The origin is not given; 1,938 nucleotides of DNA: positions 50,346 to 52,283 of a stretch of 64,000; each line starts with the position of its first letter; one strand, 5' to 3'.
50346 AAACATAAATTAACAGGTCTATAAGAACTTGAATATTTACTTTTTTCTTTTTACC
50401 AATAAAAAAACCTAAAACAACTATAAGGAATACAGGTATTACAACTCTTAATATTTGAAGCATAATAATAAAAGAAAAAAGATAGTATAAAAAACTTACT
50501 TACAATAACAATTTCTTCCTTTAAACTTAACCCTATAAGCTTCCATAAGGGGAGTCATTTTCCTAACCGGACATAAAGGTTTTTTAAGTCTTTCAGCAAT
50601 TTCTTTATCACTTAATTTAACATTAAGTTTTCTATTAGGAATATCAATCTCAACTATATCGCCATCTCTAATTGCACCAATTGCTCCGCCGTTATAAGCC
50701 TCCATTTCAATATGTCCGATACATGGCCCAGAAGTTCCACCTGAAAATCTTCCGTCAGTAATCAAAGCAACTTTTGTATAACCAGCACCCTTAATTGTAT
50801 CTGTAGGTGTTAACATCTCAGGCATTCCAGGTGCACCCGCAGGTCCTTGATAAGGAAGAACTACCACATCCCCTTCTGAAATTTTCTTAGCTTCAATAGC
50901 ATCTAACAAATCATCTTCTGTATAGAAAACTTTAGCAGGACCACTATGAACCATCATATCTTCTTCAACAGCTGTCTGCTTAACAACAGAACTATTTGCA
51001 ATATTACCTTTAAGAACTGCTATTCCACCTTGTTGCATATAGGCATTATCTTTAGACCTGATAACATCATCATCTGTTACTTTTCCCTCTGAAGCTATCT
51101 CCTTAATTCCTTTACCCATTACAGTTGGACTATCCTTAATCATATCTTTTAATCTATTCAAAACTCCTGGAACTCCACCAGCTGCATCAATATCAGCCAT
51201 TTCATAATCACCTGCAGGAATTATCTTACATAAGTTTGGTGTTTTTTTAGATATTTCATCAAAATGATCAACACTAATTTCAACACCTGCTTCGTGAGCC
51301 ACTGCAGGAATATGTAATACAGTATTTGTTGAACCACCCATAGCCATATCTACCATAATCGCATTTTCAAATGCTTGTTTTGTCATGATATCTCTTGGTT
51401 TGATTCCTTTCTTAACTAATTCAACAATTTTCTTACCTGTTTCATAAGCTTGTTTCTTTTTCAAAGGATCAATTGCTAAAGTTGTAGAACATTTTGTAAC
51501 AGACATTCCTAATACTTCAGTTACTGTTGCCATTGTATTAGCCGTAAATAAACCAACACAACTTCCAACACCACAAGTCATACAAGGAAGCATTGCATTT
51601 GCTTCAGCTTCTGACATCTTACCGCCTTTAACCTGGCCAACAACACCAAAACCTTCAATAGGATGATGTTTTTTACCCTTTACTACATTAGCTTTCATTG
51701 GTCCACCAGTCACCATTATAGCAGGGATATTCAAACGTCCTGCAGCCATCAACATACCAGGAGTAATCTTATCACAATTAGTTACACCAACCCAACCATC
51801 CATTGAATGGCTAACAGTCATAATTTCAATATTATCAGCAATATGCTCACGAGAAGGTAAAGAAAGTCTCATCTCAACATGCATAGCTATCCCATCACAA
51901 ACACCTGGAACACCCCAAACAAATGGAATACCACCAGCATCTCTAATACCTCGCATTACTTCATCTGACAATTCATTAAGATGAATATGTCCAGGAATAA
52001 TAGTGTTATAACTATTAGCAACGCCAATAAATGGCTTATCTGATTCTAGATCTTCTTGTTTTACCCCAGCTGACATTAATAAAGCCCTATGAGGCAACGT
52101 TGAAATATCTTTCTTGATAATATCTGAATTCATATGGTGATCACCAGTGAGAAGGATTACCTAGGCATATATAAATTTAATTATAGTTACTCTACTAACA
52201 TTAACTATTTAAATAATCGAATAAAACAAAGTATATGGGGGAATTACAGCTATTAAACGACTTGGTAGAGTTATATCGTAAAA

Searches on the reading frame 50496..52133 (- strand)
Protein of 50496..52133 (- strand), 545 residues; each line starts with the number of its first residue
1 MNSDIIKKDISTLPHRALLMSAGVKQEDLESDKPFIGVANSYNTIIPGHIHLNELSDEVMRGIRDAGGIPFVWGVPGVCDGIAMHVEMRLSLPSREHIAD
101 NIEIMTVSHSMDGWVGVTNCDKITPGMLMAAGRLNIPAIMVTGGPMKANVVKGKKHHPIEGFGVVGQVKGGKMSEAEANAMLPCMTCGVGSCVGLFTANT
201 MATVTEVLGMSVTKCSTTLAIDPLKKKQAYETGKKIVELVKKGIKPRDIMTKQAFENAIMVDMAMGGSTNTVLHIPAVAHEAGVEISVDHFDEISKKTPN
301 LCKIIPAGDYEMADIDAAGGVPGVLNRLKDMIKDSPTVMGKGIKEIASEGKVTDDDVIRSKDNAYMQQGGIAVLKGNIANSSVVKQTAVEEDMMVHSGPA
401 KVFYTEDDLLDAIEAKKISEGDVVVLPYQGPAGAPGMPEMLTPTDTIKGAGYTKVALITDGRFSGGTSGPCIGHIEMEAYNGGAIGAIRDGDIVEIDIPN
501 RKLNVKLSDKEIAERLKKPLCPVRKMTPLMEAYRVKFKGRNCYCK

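Call 25: search_protein_families(library=pfam, proteins=[window:50496-52133:-], max_evalue=0.001)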
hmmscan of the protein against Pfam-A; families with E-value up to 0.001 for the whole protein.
window:50496-52133:- (545 aa): 2 families
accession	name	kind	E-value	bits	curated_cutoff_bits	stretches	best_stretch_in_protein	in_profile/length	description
PF00920.27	ILVD_EDD_N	-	2.5e-116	388.7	27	1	33-345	1-315/316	Dihydroxy-acid/6-phosphogluconate dehydratase N-terminal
PF24877.1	ILV_EDD_C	-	4.5e-64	215.8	27.7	1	356-535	1-182/191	Dihydroxy-acid/6-phosphogluconate dehydratase C-terminal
